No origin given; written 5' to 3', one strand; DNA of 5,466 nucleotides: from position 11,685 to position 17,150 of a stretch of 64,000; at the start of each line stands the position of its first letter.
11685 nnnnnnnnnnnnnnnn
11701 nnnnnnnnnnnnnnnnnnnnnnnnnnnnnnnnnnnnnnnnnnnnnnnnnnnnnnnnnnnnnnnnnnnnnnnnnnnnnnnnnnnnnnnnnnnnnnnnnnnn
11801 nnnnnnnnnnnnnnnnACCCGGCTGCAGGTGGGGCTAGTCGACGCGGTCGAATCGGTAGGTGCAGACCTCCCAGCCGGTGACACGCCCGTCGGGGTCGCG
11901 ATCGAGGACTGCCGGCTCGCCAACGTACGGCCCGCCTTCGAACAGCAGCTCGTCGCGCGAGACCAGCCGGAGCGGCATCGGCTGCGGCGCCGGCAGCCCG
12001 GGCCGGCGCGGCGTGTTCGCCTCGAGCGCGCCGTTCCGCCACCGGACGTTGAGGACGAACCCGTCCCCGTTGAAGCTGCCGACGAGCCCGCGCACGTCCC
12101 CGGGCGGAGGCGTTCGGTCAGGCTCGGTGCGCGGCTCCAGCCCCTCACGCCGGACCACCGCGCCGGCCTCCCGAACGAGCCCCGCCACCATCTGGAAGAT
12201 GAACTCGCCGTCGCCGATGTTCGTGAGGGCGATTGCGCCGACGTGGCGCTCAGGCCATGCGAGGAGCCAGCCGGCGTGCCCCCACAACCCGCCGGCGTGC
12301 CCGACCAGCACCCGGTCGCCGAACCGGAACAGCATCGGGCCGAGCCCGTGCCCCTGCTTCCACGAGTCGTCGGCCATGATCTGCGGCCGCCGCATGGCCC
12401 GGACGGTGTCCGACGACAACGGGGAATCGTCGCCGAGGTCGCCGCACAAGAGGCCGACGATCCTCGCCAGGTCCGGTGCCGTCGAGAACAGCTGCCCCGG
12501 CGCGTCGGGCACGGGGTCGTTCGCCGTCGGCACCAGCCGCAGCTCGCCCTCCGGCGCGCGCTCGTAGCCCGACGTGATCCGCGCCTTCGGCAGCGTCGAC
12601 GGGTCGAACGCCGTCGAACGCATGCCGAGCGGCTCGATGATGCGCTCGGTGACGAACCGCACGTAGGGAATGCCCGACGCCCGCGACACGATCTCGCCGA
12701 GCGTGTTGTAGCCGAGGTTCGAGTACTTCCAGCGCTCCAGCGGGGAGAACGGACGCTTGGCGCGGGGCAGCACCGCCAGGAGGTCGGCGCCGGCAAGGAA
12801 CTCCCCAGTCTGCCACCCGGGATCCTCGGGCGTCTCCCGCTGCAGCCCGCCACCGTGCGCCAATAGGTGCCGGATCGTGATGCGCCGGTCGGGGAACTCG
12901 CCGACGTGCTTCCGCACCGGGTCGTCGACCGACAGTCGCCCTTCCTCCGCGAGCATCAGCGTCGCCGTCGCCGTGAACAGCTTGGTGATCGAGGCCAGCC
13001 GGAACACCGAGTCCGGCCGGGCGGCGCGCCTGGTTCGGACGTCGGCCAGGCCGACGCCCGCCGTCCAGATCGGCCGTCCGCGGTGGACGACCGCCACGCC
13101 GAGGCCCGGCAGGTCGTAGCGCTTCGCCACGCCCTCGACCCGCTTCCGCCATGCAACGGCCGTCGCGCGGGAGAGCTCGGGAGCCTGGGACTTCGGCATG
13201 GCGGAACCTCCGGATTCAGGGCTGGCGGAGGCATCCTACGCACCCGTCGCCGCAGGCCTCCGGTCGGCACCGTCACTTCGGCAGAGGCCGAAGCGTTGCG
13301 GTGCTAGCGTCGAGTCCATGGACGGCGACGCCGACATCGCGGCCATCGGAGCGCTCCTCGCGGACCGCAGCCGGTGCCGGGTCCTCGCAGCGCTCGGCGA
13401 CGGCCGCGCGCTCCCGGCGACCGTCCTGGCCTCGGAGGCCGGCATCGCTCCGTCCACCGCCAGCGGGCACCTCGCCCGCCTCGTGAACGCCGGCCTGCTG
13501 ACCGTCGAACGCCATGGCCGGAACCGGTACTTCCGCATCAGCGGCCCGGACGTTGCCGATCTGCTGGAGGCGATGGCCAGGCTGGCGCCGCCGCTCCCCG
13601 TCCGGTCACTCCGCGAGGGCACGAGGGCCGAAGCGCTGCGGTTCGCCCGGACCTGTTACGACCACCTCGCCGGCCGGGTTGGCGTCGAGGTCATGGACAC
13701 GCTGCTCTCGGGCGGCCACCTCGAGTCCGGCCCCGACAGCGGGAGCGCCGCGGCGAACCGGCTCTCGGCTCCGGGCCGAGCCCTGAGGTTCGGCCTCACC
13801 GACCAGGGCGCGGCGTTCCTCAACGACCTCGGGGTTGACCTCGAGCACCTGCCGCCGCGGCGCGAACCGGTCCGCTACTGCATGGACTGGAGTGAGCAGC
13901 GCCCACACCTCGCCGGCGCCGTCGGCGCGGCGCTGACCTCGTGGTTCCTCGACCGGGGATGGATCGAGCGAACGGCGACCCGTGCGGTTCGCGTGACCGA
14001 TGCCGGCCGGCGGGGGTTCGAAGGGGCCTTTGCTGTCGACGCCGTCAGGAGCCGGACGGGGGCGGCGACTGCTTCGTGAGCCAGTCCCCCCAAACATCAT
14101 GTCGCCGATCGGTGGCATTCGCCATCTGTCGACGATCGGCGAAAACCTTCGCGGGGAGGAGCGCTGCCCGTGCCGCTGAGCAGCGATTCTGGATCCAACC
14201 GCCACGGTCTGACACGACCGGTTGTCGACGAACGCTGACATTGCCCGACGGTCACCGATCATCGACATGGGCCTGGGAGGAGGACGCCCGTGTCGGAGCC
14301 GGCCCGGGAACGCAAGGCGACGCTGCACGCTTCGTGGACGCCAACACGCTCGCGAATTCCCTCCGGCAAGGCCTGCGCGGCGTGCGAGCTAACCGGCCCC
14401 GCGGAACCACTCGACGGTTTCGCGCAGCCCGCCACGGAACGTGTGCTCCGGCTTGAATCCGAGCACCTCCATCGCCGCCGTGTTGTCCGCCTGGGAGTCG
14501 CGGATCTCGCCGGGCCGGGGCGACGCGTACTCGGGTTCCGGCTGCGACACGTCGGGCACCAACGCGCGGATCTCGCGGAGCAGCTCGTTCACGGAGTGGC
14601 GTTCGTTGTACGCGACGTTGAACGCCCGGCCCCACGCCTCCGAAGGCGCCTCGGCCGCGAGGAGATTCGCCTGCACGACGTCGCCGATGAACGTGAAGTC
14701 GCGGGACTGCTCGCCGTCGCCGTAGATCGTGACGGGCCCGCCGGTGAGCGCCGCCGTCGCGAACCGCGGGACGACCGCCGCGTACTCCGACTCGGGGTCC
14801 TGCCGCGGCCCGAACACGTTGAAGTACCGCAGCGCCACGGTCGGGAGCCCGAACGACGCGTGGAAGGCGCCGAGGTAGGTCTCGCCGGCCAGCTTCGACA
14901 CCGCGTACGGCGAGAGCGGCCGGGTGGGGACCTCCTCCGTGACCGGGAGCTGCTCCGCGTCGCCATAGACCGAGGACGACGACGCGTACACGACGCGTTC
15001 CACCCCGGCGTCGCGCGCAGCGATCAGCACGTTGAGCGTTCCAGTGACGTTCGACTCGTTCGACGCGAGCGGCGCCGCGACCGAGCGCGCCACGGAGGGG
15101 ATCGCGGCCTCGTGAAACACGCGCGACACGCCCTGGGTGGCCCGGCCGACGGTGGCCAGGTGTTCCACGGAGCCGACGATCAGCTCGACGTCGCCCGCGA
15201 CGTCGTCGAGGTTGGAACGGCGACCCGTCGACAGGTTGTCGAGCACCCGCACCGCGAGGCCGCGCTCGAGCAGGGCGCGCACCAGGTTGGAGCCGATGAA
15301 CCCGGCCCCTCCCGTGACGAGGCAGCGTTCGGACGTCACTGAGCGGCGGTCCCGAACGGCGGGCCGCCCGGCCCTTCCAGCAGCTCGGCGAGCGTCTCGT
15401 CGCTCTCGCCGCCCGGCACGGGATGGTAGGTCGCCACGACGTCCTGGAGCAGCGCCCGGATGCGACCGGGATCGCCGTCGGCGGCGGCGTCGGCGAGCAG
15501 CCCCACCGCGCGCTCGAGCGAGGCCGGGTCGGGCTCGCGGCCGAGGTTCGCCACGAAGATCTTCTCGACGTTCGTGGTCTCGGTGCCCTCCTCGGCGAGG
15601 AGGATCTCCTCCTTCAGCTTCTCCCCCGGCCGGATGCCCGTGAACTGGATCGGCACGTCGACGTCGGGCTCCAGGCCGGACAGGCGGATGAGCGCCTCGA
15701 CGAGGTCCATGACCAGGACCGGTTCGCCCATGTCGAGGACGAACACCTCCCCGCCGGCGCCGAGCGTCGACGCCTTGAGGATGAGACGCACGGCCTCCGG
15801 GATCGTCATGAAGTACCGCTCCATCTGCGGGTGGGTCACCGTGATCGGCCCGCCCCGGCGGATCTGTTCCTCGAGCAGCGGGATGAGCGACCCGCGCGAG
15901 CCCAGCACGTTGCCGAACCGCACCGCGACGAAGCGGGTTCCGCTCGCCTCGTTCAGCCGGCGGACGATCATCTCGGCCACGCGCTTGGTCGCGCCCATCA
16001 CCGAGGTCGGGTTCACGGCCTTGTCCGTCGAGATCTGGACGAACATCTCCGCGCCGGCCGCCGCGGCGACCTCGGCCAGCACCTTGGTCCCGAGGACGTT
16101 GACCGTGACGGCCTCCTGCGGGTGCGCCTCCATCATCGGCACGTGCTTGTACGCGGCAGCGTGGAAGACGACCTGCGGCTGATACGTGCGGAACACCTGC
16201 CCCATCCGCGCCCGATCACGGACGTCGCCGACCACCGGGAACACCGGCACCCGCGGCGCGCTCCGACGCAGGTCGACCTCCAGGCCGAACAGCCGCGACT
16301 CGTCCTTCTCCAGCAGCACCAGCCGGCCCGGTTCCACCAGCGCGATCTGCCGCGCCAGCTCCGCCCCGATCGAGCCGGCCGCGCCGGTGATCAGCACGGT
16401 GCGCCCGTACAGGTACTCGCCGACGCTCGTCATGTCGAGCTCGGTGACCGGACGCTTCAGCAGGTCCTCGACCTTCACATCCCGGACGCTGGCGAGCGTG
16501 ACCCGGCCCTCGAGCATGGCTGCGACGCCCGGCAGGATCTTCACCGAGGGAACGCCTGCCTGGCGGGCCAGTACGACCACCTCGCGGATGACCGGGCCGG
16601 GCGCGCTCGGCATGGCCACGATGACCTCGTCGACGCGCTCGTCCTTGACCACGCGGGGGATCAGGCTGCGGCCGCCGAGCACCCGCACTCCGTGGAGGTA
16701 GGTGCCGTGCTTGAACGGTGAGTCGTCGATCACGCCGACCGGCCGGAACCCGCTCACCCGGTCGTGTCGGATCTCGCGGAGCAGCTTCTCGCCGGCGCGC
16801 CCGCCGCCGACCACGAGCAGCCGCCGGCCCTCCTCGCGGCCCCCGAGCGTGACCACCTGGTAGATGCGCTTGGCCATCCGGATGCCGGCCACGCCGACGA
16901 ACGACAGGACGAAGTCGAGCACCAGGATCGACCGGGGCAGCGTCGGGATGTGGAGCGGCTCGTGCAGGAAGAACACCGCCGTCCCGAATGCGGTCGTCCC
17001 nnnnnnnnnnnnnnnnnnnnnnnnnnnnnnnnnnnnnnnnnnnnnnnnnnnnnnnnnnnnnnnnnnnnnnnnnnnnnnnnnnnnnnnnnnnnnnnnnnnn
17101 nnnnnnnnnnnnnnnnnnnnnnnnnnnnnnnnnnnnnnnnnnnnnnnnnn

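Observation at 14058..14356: Three-copy, roughly 200-nt conserved non-coding element family (copy A; family definition)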

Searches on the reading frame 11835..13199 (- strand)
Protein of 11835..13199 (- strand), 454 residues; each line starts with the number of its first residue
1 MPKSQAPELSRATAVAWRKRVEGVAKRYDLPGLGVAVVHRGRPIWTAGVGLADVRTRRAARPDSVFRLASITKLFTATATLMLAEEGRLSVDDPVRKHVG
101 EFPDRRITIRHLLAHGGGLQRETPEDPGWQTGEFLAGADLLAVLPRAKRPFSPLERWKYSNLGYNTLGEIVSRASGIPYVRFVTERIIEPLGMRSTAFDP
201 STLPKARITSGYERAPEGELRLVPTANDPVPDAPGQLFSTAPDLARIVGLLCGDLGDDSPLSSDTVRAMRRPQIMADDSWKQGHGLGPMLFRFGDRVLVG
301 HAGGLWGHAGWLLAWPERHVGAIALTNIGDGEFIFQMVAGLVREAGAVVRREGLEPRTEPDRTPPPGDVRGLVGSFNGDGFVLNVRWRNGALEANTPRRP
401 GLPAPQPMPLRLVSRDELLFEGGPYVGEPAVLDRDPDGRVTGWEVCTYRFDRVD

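Call 19: search_protein_families(library=pfam, proteins=[window:11835-13199:-], max_evalue=0.01)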
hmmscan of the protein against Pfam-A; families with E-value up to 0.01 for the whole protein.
window:11835-13199:- (454 aa): 2 families
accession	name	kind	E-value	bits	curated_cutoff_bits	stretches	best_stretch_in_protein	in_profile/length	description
PF00144.29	Beta-lactamase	-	6.3e-69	233.1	27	1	18-345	2-327/329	Beta-lactamase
PF24491.1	DUF7586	-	0.002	18.6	27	1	366-452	2-85/85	Domain of unknown function (DUF7586)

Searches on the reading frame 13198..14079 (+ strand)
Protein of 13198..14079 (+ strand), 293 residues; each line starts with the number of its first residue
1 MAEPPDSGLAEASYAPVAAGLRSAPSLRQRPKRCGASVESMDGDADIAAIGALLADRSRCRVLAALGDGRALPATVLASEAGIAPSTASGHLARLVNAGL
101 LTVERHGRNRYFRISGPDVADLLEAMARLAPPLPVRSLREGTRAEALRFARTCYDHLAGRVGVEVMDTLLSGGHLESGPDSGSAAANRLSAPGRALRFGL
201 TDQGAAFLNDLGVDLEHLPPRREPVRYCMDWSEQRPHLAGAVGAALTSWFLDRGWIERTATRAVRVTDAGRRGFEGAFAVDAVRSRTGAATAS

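Call 19: search_protein_families(library=pfam, proteins=[window:13198-14079:+], max_evalue=0.01)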
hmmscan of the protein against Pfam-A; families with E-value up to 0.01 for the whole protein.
window:13198-14079:+ (293 aa): 9 families
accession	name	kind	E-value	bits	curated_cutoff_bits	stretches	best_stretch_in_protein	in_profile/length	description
PF12840.13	HTH_20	-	9.1e-10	38.8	27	1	54-104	1-51/51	Helix-turn-helix domain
PF12802.13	MarR_2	-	1.4e-07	32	27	1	57-108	5-57/61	MarR family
PF25213.1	HVO_A0261_N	-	3.2e-06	27.4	35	0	247-275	45-72/86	HVO_A0261 N-terminal domain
PF09339.16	HTH_IclR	-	5.2e-06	26.6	22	1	61-102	7-49/52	IclR helix-turn-helix domain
PF01047.28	MarR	-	3.8e-05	23.9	24.6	1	60-110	6-56/59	MarR family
PF01022.26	HTH_5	-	6.8e-05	23.1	22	1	58-102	3-46/47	Bacterial regulatory protein, arsR family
PF13412.12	HTH_24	-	0.0009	19.2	21.9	1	56-101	2-47/48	Winged helix-turn-helix DNA-binding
PF13545.12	HTH_Crp_2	-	0.0018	18.6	27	0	72-108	23-57/70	Crp-like helix-turn-helix domain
PF07848.18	PaaX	-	0.0052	17.4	24.8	0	78-115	30-67/70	PaaX-like protein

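Call 47: list_cluster_members(proteins=[window:13198-14079:+, window:14389-15339:-, window:11835-13199:-, window:14097-14255:-, window:14222-14392:+, window:25365-25751:+, window:25208-25492:+, window:25178-25438:-, window:32670-32840:+, window:32414-32716:-])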
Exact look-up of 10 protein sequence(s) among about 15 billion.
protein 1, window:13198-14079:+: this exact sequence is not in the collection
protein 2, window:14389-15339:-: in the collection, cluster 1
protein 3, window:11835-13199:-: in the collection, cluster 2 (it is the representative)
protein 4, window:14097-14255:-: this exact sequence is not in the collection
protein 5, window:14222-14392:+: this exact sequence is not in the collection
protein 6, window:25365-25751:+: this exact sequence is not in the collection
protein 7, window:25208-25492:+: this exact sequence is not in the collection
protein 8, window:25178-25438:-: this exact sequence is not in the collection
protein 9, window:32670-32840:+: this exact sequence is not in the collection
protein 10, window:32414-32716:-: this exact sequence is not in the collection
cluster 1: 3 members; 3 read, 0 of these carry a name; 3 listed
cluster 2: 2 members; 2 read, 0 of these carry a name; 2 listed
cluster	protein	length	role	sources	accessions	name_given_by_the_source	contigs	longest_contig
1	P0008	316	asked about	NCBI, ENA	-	-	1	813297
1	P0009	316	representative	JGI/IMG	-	-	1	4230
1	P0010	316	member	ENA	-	-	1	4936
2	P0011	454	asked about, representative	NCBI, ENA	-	-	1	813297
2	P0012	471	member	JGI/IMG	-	-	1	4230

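Call 48: find_encoding_contigs(protein=P0009, flank=10000)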
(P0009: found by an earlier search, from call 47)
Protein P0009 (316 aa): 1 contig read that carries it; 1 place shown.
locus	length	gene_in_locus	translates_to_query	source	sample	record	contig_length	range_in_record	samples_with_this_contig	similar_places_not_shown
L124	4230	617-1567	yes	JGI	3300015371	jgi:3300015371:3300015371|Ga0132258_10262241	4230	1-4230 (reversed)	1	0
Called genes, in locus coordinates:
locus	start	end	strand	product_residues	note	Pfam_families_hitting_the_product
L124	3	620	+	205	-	?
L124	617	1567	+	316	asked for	PF01073:3Beta_HSD, PF01370:Epimerase, PF02719:Polysacc_synt_2, PF04321:RmlD_sub_bind, PF05368:NmrA (weak), PF07993:NAD_binding_4 (faint), PF13460:NAD_binding_10, PF16363:GDP_Man_Dehyd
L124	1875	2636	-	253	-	PF25213:HVO_A0261_N (faint), PF01047:MarR (faint), PF12802:MarR_2 (weak), PF12840:HTH_20, PF09339:HTH_IclR (faint)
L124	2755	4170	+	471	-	PF00144:Beta-lactamase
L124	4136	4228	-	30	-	?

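Call 49: find_encoding_contigs(protein=P0010, flank=10000)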
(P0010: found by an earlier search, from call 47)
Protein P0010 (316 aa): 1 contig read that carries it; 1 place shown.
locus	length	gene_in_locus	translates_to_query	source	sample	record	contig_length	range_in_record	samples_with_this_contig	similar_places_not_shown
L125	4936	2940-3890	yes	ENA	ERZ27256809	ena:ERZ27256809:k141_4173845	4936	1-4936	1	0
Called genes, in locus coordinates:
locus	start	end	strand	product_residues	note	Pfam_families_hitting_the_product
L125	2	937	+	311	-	?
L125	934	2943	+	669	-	PF13727:CoA_binding_3, PF01073:3Beta_HSD (weak), PF01370:Epimerase, PF02719:Polysacc_synt_2, PF04321:RmlD_sub_bind, PF16363:GDP_Man_Dehyd, PF07993:NAD_binding_4 (faint)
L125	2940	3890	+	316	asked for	PF01073:3Beta_HSD, PF01370:Epimerase, PF02719:Polysacc_synt_2, PF04321:RmlD_sub_bind, PF05368:NmrA (weak), PF07993:NAD_binding_4 (faint), PF13460:NAD_binding_10, PF16363:GDP_Man_Dehyd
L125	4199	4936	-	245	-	?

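Call 52: find_encoding_contigs(protein=P0011, flank=10000, max_places=3)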
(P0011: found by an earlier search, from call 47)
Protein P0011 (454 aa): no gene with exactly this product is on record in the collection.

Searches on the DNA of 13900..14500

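Call 71: search_rna_families(source=window, start=13900, end=14500, threshold=evalue, max_evalue=1)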
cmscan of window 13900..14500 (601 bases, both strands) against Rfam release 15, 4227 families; matches with E-value up to 1: 2.
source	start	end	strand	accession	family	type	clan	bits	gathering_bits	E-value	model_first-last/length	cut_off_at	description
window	14086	14156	-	RF03726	mir-m21-1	Gene; miRNA;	-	18.7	84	0.83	1-74/74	no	mir-m21-1 microRNA precursor family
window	14191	14301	-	RF02344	ar14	Gene; sRNA;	-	17.8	58.8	0.5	1-123/123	no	Alphaproteobacterial ar14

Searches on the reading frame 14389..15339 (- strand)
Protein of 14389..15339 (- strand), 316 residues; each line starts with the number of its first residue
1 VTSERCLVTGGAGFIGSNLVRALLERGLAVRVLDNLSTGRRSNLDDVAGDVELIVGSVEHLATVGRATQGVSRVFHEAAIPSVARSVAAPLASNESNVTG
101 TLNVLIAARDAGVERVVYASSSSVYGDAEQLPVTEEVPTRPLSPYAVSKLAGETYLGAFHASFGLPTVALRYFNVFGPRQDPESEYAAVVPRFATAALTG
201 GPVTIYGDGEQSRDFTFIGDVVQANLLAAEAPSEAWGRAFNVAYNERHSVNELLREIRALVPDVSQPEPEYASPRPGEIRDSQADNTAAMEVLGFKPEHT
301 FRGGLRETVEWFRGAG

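Call 19: search_protein_families(library=pfam, proteins=[window:14389-15339:-], max_evalue=0.01)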
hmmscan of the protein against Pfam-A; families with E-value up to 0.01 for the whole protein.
window:14389-15339:- (316 aa): 8 families
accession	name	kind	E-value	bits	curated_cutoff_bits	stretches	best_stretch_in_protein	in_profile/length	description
PF01370.27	Epimerase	-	1.2e-63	215.2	20.9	1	7-243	2-240/240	NAD dependent epimerase/dehydratase family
PF16363.11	GDP_Man_Dehyd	-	2.7e-55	188.6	27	1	7-308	1-332/332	GDP-mannose 4,6 dehydratase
PF01073.25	3Beta_HSD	-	1.4e-27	96.9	22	1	7-231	1-231/280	3-beta hydroxysteroid dehydrogenase/isomerase family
PF02719.21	Polysacc_synt_2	-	2.2e-14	53.7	20.2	1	7-278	2-267/293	Polysaccharide biosynthesis protein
PF13460.12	NAD_binding_10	-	1.4e-11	45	27.2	1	10-157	1-132/184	NAD(P)H-binding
PF04321.23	RmlD_sub_bind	-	1.2e-10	41.4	27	1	5-158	2-138/287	RmlD substrate binding domain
PF07993.18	NAD_binding_4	-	4.3e-09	36.4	20.1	1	66-184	84-213/258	Male sterility protein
PF05368.20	NmrA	-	1.9e-06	28.1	27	1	4-121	3-107/298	NmrA-like family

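Call 20: find_encoding_contigs(protein=window:14389-15339:-, flank=10000, max_places=10)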
Protein window:14389-15339:- (316 aa): no gene with exactly this product is on record in the collection.

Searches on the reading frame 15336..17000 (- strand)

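Call 19: search_protein_families(library=pfam, proteins=[window:15336-17000:-], max_evalue=0.01)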
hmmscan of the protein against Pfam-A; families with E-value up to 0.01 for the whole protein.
window:15336-17000:- (554 aa): 9 families
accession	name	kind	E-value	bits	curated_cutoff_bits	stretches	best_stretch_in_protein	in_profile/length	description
PF02719.21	Polysacc_synt_2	-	3e-111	371.8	20.2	1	202-484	1-291/293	Polysaccharide biosynthesis protein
PF01370.27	Epimerase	-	1.7e-25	90.3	20.9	1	202-420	1-237/240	NAD dependent epimerase/dehydratase family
PF04321.23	RmlD_sub_bind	-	8.3e-20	71.5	27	1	201-392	2-179/287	RmlD substrate binding domain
PF16363.11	GDP_Man_Dehyd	-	6.5e-17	62.4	27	1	203-435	1-260/332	GDP-mannose 4,6 dehydratase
PF13727.12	CoA_binding_3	-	2e-12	47.9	25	1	5-148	32-167/175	CoA-binding domain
PF01073.25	3Beta_HSD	-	6.9e-08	32.3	22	1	203-333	1-124/280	3-beta hydroxysteroid dehydrogenase/isomerase family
PF07993.18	NAD_binding_4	-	9.9e-07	28.6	20.1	1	275-332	89-143/258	Male sterility protein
PF08659.16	KR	-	0.00025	21.4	22.6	1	201-324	2-135/180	KR domain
PF00106.31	adh_short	-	0.0003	20.8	26.6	1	201-275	2-73/195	short chain dehydrogenase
